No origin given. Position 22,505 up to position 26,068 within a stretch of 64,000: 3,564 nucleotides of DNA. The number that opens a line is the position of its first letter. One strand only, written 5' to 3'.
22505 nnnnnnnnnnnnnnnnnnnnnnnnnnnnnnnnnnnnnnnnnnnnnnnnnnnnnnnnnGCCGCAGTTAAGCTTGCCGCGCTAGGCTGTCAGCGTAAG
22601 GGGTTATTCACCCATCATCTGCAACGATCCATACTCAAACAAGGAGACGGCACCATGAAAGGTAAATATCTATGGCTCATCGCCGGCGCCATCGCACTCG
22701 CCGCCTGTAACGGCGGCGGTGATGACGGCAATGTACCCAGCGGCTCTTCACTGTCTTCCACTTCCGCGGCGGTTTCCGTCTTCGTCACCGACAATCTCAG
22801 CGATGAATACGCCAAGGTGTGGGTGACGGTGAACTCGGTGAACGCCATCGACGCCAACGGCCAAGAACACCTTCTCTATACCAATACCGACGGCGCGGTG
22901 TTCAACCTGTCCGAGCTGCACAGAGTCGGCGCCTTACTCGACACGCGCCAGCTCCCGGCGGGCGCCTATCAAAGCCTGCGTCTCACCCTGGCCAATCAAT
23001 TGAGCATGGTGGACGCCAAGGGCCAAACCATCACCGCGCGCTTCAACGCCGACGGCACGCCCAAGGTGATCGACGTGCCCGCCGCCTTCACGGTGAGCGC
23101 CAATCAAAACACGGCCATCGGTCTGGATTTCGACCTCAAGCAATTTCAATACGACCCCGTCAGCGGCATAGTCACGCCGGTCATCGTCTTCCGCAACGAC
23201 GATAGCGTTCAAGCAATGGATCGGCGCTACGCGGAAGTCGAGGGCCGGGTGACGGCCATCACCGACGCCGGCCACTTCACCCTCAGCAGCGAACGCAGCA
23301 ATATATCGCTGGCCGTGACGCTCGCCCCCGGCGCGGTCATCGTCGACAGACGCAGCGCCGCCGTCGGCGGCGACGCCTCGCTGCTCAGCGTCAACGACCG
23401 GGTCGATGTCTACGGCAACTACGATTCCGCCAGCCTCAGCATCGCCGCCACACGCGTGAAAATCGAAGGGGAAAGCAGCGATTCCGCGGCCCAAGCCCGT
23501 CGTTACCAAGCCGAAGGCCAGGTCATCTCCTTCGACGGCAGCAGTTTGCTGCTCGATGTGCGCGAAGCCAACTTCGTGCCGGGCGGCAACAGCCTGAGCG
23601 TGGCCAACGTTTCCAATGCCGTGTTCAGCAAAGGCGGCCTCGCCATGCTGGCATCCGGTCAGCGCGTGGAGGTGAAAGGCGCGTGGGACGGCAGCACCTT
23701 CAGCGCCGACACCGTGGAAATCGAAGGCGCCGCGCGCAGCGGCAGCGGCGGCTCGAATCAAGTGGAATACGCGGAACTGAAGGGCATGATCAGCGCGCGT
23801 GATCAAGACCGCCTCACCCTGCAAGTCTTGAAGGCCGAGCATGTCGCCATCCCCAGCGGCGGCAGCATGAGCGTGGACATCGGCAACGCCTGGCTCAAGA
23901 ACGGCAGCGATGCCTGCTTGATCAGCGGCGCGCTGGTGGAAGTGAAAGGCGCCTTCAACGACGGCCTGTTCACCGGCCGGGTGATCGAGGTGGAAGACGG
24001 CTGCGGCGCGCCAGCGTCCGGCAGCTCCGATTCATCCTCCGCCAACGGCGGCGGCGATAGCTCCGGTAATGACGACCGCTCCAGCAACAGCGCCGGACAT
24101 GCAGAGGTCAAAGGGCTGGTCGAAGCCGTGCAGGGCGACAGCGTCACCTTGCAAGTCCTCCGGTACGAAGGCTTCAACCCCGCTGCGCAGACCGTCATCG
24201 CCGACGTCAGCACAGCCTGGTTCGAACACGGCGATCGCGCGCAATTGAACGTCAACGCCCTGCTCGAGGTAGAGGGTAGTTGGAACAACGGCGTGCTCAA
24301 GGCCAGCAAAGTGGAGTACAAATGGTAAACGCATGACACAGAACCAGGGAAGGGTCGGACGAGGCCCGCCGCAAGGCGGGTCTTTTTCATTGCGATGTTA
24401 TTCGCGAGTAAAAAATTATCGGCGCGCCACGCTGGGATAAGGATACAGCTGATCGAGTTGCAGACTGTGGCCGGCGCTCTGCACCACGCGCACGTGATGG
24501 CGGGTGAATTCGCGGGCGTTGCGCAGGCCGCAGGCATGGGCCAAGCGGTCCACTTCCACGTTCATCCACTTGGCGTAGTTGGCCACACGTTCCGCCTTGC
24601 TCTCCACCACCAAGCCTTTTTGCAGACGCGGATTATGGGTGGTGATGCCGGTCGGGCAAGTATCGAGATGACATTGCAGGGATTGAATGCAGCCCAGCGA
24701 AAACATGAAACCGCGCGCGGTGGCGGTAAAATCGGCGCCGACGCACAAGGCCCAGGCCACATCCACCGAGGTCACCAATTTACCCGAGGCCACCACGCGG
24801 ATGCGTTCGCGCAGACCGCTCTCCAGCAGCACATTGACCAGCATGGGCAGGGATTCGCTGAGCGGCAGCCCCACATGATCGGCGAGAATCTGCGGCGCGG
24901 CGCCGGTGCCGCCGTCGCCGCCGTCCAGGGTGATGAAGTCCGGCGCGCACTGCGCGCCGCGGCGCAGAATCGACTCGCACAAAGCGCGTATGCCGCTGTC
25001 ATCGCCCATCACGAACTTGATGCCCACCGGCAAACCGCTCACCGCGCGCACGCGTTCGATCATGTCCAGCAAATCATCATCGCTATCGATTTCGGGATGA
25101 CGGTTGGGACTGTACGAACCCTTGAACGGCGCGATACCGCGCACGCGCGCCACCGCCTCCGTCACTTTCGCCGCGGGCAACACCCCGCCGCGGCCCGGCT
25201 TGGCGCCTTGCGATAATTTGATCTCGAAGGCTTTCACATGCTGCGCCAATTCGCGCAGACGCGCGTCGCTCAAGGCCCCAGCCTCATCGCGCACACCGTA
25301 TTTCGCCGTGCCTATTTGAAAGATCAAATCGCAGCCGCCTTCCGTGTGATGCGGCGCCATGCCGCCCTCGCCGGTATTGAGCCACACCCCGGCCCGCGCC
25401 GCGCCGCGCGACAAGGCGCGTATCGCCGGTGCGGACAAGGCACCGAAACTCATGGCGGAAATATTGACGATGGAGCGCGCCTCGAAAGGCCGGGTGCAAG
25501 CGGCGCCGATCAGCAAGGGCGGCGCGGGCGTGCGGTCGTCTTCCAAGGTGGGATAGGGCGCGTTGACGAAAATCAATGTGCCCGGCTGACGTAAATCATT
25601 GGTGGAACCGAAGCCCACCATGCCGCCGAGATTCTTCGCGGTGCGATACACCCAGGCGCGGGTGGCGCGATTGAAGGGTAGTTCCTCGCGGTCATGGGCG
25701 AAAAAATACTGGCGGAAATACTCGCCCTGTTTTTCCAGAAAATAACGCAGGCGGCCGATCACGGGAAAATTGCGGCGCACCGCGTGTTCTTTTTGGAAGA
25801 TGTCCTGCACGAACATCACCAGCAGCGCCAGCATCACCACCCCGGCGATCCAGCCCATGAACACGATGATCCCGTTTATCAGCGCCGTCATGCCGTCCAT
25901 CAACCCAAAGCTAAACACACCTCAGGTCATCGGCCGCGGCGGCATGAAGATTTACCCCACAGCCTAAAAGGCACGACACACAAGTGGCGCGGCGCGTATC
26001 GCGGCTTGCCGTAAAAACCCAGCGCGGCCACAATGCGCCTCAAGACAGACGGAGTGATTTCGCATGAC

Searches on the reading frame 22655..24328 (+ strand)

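Call 11: search_protein_families(library=pfam, proteins=[window:22655-24328:+], max_evalue=0.001)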
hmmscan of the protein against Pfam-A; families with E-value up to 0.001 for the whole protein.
window:22655-24328:+ (557 aa): 2 families
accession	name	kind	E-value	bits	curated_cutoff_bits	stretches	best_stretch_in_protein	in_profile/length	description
PF18914.6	DUF5666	-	2.8e-22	79.2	27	2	486-554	1-60/60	Domain of unknown function (DUF5666)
PF14321.11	DUF4382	-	1.7e-14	54.7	25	1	38-163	2-121/136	Domain of unknown function (DUF4382)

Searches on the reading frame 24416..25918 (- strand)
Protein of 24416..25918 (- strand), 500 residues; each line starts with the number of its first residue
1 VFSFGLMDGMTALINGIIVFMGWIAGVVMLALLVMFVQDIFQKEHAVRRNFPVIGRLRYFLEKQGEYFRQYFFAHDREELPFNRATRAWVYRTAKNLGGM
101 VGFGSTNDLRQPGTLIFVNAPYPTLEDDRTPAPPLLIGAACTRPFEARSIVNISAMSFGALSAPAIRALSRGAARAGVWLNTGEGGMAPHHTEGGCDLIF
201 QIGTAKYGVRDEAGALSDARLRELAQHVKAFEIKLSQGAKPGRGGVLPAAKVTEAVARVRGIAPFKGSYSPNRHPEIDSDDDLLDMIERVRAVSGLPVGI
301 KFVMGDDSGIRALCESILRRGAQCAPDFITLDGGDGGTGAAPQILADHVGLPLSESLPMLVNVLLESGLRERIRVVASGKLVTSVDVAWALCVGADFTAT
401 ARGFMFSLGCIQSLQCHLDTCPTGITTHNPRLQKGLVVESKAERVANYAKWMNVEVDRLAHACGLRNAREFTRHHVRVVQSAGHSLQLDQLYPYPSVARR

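Call 72: search_protein_families(library=pfam, proteins=[window:24416-25918:-], max_evalue=0.001)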
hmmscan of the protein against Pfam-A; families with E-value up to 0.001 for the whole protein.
window:24416-25918:- (500 aa): 1 family
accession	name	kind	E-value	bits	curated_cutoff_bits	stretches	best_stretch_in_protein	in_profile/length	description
PF01645.23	Glu_synthase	-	1.8e-92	310.8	20.4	1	139-465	57-368/369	Conserved region in glutamate synthase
